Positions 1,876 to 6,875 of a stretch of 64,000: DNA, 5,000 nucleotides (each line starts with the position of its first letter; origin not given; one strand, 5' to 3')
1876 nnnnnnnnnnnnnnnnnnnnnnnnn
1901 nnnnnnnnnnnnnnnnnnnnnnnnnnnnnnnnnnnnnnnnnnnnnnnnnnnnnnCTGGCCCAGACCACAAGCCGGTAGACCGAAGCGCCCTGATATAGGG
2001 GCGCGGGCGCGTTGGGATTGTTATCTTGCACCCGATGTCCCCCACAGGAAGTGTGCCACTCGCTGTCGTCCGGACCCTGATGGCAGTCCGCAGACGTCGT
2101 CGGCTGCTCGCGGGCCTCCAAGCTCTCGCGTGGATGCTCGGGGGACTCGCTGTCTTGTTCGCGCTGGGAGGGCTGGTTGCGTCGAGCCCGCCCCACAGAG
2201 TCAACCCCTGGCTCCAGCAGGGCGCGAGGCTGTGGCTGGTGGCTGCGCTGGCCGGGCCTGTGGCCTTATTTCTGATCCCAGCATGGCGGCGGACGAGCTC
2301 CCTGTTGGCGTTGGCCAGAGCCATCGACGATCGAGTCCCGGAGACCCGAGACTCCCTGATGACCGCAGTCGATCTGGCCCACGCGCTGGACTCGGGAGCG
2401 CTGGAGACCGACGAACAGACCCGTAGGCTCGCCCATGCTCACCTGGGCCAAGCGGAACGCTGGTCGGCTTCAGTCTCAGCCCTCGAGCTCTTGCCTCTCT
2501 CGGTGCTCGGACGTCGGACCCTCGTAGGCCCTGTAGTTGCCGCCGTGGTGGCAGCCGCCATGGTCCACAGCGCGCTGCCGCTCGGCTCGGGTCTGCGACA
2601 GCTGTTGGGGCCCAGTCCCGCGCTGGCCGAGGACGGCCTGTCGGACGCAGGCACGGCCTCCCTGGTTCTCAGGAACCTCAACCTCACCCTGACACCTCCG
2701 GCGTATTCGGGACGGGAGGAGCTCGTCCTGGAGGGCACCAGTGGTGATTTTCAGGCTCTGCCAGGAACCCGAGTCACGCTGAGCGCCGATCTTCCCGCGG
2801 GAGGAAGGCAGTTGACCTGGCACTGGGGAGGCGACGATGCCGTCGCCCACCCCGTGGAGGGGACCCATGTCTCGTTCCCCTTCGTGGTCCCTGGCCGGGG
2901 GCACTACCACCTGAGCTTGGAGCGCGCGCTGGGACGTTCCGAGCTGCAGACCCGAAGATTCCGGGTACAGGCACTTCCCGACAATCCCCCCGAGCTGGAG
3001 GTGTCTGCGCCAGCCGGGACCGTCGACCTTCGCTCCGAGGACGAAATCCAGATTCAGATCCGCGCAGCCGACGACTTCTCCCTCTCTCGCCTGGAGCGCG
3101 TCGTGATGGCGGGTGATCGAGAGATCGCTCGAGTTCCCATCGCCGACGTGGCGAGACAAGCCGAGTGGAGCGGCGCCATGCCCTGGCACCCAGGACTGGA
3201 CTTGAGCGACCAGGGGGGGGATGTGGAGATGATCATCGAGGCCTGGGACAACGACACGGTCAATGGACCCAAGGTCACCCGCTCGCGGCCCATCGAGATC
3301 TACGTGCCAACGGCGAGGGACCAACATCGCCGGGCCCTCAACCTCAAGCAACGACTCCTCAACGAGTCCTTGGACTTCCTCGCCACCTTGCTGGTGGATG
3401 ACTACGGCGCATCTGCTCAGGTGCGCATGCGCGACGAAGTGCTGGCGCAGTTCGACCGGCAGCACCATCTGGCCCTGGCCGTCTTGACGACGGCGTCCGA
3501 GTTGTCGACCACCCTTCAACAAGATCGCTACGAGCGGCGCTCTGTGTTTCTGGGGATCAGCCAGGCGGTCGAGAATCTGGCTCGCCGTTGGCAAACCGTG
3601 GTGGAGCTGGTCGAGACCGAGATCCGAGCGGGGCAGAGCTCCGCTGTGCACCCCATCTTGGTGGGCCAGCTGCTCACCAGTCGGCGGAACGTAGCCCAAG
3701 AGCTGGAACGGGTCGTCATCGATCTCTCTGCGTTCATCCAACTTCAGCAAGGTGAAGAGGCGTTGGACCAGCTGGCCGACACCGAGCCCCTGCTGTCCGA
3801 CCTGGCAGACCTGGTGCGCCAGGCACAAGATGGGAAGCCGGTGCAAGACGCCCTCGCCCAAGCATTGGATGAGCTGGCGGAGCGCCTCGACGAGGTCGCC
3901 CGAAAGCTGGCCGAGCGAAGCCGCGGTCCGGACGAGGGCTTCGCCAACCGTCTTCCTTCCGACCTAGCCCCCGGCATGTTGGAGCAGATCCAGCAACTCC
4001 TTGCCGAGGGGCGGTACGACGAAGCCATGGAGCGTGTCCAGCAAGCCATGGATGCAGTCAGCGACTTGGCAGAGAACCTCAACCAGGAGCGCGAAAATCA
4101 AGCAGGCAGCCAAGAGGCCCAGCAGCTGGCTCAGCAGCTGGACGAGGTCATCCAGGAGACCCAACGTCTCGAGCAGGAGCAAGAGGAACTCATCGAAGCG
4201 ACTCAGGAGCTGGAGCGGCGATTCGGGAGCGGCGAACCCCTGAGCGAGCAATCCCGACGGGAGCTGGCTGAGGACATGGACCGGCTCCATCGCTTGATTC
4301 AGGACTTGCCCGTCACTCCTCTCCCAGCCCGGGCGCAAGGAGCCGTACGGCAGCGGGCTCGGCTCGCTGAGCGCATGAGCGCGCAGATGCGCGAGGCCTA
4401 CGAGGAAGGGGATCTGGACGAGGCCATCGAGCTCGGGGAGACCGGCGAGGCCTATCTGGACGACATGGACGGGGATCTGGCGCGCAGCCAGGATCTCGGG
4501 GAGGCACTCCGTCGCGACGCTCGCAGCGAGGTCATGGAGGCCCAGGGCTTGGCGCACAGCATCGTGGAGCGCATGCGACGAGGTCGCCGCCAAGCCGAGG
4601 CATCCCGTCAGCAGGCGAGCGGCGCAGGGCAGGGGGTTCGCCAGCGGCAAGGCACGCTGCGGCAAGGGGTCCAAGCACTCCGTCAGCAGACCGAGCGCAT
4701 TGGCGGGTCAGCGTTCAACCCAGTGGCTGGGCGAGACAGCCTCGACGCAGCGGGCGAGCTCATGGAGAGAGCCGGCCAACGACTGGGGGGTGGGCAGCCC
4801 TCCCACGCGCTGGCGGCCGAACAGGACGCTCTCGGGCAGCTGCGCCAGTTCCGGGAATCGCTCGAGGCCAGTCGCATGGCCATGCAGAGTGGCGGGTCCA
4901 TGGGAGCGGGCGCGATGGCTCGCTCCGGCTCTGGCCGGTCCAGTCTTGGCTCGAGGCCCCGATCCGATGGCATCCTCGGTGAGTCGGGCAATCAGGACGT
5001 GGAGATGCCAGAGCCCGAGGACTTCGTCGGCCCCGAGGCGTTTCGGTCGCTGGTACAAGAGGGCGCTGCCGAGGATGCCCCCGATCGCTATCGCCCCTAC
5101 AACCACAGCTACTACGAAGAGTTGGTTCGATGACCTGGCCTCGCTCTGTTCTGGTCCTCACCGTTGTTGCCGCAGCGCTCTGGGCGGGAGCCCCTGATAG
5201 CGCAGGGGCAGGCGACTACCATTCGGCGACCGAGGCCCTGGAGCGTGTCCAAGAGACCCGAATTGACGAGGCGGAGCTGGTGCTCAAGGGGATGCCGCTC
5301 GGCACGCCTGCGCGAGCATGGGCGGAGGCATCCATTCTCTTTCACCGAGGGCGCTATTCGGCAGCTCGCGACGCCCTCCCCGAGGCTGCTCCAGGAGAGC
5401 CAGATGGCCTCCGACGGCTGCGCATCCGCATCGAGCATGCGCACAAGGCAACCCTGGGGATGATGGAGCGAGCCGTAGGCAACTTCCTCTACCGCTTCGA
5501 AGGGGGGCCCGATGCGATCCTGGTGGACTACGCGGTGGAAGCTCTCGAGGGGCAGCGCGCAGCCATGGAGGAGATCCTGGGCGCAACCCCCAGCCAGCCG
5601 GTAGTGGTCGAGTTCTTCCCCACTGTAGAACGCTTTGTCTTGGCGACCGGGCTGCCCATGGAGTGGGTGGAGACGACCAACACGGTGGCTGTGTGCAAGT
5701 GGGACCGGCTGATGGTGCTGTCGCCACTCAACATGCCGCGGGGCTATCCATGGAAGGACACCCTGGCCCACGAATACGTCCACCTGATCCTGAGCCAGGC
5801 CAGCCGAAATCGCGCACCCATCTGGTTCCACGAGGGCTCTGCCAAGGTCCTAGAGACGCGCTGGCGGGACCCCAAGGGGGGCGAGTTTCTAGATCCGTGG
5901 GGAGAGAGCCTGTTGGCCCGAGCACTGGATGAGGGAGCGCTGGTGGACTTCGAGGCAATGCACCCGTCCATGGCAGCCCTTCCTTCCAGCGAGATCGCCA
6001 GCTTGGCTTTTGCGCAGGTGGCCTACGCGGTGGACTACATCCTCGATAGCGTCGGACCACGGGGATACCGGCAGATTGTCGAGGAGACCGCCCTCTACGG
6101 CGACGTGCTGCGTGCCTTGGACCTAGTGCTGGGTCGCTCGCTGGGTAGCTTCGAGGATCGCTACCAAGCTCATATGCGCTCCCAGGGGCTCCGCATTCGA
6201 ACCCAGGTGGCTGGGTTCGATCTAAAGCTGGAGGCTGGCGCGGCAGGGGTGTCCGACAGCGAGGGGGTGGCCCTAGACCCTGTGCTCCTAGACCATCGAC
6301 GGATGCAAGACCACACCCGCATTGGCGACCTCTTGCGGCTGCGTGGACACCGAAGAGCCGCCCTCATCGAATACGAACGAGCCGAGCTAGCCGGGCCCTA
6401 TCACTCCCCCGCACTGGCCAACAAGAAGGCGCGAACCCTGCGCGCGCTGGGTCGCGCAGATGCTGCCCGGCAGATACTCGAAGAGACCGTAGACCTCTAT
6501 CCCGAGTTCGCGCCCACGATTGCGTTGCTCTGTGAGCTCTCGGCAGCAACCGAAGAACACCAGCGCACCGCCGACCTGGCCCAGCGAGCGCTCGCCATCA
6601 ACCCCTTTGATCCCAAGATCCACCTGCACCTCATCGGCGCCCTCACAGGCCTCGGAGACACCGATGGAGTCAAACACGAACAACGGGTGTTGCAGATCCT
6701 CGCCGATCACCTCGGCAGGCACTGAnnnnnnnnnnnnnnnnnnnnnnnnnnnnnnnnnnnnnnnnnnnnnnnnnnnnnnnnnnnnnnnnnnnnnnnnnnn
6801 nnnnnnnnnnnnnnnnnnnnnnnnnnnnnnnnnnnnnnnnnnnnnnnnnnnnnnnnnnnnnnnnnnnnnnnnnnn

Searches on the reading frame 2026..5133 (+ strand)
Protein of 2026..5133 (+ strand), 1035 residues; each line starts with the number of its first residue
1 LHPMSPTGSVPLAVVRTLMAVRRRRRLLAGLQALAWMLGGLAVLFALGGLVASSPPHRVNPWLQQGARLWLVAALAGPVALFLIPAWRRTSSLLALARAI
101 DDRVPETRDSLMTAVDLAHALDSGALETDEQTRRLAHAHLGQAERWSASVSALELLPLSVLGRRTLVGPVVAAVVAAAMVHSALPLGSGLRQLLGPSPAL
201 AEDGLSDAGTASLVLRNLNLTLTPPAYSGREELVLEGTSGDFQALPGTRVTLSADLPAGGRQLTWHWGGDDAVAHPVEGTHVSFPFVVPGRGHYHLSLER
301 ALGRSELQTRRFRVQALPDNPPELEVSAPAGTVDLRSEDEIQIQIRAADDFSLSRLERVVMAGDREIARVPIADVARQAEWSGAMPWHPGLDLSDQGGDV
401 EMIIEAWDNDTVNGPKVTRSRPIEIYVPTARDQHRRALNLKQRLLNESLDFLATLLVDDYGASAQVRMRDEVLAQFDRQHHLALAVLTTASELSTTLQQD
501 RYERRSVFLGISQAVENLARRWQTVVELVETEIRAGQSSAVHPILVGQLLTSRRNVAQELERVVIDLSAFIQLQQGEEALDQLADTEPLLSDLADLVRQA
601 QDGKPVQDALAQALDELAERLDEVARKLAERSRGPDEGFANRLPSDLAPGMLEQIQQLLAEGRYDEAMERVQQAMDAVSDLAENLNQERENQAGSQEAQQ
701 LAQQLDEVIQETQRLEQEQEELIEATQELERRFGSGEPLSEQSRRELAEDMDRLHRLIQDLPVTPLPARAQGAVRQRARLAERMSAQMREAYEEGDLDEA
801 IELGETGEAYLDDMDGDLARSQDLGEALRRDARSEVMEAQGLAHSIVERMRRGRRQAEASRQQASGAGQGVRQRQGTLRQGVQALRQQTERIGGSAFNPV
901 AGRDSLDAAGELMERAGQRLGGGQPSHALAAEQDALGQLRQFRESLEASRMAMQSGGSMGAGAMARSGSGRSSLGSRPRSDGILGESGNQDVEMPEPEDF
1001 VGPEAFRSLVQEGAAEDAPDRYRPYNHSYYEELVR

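Call 46: search_protein_families(library=pfam, proteins=[window:2026-5133:+], max_evalue=0.0001)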
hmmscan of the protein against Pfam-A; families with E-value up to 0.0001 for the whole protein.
window:2026-5133:+ (1035 aa): 1 family
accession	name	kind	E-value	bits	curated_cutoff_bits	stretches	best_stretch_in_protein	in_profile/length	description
PF13779.11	DUF4175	-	1e-13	50.7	27.3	1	116-996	98-787/825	Domain of unknown function (DUF4175)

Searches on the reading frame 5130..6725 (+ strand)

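Call 46: search_protein_families(library=pfam, proteins=[window:5130-6725:+], max_evalue=0.0001)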
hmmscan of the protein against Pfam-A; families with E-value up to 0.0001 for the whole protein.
window:5130-6725:+ (531 aa): 2 families
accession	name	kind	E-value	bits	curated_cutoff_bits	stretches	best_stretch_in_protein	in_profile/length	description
PF13485.12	Peptidase_MA_2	-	2.6e-07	31.1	32.4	1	147-349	10-199/201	Peptidase MA superfamily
PF14559.12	TPR_19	-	6.9e-07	29.9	25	0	437-498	1-62/68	Tetratricopeptide repeat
